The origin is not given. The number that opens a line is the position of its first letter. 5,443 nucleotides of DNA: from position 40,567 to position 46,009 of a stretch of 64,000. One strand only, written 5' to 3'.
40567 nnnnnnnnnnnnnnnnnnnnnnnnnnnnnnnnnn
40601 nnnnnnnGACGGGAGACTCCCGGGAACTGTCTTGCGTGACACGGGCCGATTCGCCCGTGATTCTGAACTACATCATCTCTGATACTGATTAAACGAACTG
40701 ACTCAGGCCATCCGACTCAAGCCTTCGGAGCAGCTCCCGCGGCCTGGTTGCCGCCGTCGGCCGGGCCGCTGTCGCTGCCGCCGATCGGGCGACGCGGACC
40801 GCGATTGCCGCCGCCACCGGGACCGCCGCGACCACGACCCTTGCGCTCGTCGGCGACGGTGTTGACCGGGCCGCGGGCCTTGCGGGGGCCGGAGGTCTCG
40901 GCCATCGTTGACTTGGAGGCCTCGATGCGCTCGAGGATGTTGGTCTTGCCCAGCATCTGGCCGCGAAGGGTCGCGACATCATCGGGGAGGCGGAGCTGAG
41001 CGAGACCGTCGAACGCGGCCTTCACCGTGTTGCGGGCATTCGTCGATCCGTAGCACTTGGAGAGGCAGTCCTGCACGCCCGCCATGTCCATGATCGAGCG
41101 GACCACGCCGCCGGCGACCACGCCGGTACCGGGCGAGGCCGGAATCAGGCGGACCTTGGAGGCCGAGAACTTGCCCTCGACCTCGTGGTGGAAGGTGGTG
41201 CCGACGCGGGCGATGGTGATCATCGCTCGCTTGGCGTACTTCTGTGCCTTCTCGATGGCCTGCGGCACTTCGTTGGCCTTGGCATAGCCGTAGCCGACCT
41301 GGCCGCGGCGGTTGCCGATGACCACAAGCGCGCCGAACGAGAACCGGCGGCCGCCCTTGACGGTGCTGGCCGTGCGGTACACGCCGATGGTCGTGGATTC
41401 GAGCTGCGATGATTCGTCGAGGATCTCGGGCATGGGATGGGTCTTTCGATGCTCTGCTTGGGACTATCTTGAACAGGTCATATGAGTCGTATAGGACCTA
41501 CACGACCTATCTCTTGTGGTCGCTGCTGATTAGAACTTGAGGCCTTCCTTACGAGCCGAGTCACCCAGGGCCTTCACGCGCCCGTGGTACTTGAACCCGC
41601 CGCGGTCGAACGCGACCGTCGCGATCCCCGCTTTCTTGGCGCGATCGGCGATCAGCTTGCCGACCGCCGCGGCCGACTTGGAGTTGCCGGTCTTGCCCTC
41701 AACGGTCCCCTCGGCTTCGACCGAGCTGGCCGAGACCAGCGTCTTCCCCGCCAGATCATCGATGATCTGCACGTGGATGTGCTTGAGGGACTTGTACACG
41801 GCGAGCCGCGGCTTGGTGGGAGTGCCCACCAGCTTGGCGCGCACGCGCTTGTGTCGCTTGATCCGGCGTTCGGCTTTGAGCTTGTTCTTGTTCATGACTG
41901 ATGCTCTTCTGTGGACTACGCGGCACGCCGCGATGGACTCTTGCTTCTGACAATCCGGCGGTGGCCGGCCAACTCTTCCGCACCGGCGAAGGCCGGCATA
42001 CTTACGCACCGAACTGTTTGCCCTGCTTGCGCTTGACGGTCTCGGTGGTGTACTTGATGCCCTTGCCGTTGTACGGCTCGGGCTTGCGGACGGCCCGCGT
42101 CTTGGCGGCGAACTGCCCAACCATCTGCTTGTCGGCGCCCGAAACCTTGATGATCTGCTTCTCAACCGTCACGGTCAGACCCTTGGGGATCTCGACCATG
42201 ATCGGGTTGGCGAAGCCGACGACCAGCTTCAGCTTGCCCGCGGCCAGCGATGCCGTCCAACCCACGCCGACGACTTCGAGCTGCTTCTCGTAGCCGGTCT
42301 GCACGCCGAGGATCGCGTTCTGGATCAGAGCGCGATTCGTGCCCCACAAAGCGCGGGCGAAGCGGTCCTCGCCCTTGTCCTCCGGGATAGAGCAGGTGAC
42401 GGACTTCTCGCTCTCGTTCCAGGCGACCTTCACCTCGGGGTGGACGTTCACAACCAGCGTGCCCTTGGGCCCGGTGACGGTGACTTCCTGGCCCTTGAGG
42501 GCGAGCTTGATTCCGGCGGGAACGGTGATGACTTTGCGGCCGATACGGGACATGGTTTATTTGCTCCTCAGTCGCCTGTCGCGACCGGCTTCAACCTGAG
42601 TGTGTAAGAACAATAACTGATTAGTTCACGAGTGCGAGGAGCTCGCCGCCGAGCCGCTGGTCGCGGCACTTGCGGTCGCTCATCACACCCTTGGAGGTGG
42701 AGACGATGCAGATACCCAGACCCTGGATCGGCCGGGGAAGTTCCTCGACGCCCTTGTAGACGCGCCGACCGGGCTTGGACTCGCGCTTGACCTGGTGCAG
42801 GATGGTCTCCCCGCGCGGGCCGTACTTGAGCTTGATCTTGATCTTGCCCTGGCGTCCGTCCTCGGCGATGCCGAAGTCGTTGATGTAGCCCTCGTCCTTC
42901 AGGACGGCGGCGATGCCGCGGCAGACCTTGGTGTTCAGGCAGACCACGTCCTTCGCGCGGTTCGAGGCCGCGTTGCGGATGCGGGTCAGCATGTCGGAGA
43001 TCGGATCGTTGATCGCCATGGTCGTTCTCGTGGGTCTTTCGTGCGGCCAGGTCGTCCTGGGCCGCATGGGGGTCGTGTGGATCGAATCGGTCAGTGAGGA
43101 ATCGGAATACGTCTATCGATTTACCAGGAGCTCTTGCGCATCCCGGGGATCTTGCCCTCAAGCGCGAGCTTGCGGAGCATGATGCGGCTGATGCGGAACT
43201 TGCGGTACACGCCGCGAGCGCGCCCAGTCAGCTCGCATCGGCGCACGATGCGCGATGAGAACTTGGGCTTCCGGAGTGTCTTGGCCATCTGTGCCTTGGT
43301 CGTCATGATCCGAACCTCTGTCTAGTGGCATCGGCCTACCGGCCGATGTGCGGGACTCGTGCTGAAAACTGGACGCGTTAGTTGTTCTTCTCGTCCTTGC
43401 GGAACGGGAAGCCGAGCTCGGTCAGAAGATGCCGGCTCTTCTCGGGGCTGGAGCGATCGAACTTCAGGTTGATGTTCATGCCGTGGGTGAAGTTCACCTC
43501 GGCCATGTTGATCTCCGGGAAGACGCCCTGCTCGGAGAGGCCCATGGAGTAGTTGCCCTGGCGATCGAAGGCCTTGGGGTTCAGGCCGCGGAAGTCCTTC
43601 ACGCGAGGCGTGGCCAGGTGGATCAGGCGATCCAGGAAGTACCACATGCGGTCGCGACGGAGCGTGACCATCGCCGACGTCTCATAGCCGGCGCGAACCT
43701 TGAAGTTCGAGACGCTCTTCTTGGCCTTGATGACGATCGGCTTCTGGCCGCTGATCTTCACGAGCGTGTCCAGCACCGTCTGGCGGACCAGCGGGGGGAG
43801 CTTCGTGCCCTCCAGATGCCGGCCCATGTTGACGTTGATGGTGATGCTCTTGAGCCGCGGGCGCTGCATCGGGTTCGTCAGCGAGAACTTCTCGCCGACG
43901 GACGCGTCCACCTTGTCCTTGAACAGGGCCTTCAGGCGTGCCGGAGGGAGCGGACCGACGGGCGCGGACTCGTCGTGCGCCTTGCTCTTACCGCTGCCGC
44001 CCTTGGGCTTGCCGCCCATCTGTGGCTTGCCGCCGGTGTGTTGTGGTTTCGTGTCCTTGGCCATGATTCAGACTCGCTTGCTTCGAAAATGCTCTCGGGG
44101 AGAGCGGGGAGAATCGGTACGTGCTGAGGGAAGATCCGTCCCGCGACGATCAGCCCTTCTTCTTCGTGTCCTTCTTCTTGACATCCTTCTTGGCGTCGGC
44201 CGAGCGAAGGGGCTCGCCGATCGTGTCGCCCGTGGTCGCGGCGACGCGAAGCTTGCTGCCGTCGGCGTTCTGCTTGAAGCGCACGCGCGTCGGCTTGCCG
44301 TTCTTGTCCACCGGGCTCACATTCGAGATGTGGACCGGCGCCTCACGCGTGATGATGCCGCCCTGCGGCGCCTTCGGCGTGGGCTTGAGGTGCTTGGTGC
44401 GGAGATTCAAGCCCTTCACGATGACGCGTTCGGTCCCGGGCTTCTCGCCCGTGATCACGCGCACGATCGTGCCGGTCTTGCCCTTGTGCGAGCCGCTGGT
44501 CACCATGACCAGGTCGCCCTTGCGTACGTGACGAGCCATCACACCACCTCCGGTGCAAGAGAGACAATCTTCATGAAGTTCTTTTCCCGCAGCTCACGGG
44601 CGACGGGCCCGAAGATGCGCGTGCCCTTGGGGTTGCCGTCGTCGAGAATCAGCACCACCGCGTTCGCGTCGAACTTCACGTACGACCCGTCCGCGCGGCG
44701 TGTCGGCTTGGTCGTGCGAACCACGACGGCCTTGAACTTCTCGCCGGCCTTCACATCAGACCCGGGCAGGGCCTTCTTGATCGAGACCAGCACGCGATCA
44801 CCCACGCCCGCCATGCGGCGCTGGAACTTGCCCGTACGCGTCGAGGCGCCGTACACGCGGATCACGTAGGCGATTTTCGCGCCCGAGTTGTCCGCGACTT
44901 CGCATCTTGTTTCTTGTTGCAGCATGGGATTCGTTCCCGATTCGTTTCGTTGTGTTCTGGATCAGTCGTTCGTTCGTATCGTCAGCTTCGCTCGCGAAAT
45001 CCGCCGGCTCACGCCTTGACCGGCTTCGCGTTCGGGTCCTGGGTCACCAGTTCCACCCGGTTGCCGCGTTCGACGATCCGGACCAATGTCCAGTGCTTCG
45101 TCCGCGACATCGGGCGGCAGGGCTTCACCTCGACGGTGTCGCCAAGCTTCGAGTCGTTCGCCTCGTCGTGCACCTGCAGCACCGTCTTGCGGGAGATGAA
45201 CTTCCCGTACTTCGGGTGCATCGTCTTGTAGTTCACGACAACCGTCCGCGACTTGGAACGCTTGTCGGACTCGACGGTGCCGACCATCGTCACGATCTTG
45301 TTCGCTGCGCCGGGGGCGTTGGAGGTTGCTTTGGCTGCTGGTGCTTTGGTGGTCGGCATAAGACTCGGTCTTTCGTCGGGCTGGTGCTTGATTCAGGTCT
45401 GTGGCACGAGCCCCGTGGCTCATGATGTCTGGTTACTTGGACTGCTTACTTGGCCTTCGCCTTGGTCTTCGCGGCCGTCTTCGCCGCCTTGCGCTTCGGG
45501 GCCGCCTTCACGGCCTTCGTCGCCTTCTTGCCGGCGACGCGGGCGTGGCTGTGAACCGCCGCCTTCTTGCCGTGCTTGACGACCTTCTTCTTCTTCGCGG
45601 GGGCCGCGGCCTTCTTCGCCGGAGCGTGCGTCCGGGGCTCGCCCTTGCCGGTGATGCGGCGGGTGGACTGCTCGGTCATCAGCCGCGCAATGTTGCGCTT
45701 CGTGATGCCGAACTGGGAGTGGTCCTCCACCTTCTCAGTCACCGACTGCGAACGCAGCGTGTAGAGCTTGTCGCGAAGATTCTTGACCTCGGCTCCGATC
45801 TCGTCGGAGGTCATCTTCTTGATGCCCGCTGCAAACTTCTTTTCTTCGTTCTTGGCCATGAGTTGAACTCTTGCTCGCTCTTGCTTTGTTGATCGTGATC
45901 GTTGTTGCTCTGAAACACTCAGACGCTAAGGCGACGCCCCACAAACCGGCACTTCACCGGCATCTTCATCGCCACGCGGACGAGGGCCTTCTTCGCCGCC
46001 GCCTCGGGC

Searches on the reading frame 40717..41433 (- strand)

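Call 34: search_protein_families(library=pfam, proteins=[window:40717-41433:-], max_evalue=0.001)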
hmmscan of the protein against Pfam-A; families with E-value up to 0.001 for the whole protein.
window:40717-41433:- (238 aa): 2 families
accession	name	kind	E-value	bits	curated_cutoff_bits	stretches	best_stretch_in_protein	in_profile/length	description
PF03719.21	Ribosomal_S5_C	-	2.8e-29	100.8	21.5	1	87-157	1-71/71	Ribosomal protein S5, C-terminal domain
PF00333.26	Ribosomal_S5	-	5.2e-22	78.1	27.1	1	12-74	2-64/65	Ribosomal protein S5, N-terminal domain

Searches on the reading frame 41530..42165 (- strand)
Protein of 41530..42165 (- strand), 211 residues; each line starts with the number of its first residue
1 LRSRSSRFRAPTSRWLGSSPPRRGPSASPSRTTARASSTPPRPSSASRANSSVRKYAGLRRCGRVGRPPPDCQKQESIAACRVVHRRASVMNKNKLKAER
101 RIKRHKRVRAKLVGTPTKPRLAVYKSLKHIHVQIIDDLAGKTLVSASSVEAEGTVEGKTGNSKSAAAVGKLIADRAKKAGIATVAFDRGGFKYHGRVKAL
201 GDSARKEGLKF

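Call 34: search_protein_families(library=pfam, proteins=[window:41530-42165:-], max_evalue=0.001)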
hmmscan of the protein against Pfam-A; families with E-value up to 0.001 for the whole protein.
window:41530-42165:- (211 aa): 1 family
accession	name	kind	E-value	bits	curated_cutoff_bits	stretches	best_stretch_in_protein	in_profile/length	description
PF00861.27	Ribosomal_L18p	-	3.7e-42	143.8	27.8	1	97-211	3-116/116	Ribosomal L18 of archaea, bacteria, mitoch. and chloroplast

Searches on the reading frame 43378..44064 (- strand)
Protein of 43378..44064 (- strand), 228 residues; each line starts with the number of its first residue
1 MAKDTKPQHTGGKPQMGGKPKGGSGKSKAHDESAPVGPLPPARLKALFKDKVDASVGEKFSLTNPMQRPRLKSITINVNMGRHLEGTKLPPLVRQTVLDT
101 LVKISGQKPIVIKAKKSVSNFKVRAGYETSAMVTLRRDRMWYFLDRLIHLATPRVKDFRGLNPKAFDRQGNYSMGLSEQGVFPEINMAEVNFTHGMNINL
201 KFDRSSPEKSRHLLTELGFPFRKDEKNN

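Call 34: search_protein_families(library=pfam, proteins=[window:43378-44064:-], max_evalue=0.001)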
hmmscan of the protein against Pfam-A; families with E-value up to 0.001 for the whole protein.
window:43378-44064:- (228 aa): 2 families
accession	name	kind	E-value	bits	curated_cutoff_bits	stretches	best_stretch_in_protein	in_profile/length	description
PF00673.26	Ribosomal_L5_C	-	8.6e-31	106.4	27.8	1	130-221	3-94/94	ribosomal L5P family C-terminus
PF00281.24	Ribosomal_L5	-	8.8e-15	55.2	34.9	1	64-124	1-57/57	Ribosomal protein L5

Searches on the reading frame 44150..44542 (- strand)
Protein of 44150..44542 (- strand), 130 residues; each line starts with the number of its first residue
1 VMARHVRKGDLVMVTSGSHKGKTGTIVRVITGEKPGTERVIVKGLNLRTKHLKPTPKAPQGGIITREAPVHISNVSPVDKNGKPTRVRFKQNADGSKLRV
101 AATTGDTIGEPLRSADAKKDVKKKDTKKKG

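Call 34: search_protein_families(library=pfam, proteins=[window:44150-44542:-], max_evalue=0.001)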
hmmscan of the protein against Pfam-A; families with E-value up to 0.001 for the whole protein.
window:44150-44542:- (130 aa): 2 families
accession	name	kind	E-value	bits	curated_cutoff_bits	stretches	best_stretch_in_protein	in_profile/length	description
PF17136.10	ribosomal_L24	-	3.1e-23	82.3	27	1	45-108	1-65/65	Ribosomal proteins 50S L24/mitochondrial 39S L24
PF00467.35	KOW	-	3.6e-08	33.3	22.3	1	8-43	1-32/32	KOW motif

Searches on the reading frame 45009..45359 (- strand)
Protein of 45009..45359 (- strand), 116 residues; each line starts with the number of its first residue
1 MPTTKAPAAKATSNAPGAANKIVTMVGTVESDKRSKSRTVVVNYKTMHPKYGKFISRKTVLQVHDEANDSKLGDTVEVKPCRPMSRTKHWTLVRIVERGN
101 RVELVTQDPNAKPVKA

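Call 34: search_protein_families(library=pfam, proteins=[window:45009-45359:-], max_evalue=0.001)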
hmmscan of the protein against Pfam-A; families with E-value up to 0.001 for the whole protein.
window:45009-45359:- (116 aa): 1 family
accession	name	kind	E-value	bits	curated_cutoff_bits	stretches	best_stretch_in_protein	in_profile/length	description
PF00366.26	Ribosomal_S17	-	4.7e-24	84.7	25.9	1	27-93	1-67/68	Ribosomal protein S17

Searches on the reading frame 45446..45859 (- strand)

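Call 34: search_protein_families(library=pfam, proteins=[window:45446-45859:-], max_evalue=0.001)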
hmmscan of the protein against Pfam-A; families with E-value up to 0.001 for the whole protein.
window:45446-45859:- (137 aa): 1 family
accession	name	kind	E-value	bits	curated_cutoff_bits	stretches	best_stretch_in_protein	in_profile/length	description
PF00831.28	Ribosomal_L29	-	5.3e-12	46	24.5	1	13-66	3-56/57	Ribosomal L29 protein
